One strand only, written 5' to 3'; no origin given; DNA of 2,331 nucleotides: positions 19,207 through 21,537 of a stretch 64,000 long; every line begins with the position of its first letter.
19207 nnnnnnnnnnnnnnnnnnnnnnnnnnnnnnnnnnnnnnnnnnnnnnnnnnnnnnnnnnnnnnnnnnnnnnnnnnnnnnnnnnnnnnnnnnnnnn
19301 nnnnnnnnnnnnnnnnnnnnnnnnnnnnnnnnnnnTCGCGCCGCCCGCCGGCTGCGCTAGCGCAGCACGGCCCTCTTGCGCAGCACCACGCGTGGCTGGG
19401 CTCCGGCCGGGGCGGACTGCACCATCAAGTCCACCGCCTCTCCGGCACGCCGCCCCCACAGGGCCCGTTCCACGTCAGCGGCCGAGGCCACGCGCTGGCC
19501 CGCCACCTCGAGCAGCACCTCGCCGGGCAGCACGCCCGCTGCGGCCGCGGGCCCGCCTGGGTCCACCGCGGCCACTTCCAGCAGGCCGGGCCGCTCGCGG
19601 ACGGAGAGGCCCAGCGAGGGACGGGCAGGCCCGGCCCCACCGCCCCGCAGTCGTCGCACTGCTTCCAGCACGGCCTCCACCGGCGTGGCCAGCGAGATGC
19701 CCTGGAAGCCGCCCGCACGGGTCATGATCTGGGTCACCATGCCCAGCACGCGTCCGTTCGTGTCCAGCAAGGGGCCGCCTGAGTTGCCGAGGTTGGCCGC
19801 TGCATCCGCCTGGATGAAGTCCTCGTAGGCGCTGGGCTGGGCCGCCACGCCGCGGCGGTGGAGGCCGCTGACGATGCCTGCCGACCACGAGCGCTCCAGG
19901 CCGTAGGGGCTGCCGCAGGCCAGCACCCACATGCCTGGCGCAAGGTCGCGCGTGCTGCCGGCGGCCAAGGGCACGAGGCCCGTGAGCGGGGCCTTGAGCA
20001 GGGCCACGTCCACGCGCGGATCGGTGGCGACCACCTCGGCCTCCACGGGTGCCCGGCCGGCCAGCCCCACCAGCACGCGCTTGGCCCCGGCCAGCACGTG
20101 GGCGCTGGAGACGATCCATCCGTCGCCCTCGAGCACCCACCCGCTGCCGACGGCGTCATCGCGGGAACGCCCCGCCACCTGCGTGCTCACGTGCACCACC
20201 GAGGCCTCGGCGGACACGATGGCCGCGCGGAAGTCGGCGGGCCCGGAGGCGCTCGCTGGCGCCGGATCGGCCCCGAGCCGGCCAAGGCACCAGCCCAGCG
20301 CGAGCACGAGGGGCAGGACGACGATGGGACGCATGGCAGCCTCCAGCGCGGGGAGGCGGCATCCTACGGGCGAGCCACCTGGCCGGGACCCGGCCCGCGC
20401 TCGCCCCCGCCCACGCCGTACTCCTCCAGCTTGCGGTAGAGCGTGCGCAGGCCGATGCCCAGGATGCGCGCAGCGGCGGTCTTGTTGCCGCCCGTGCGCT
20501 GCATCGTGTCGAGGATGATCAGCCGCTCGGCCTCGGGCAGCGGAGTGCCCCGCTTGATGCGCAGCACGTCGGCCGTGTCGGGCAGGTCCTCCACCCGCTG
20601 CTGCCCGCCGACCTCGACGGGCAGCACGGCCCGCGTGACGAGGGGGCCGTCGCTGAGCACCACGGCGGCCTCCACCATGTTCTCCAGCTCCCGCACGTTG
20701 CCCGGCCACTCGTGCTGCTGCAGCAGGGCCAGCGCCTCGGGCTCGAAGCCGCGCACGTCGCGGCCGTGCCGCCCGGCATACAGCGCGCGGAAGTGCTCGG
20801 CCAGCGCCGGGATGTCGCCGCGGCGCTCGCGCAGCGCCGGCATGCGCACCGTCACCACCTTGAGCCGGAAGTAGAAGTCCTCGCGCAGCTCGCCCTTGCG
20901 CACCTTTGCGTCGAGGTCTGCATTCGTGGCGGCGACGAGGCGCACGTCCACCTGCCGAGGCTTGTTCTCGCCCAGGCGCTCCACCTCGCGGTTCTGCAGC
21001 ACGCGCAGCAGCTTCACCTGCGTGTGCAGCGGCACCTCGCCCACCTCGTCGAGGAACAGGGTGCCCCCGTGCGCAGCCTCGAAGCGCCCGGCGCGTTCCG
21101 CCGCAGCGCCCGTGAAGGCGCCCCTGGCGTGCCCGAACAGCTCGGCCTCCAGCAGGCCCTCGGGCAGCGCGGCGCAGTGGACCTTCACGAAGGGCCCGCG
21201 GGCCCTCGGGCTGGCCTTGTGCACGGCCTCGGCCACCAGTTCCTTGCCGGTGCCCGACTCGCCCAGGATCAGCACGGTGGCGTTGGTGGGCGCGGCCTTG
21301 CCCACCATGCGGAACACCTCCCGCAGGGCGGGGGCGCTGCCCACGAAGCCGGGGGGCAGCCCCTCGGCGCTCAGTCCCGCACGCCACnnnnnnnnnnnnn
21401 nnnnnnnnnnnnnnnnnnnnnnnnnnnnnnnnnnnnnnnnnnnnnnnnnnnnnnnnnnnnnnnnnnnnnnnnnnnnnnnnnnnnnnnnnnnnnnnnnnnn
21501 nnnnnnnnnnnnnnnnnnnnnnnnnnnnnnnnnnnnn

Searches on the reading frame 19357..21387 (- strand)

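Call 71: search_protein_families(library=pfam, proteins=[window:19357-21387:-], max_evalue=0.0001)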
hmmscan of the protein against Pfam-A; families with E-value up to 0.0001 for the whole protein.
window:19357-21387:- (676 aa): 4 families
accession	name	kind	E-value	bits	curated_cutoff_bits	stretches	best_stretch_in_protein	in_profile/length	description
PF13365.12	Trypsin_2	-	3.6e-29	102.8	27.6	1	414-550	1-144/144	Trypsin-like peptidase domain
PF00089.32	Trypsin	-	7.6e-10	39.4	20.6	1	403-574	15-217/220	Trypsin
PF17820.7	PDZ_6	-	4.2e-09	36.5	27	1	605-643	2-40/54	PDZ domain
PF13180.12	PDZ_2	-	3.5e-08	34.1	27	1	590-656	1-67/80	PDZ domain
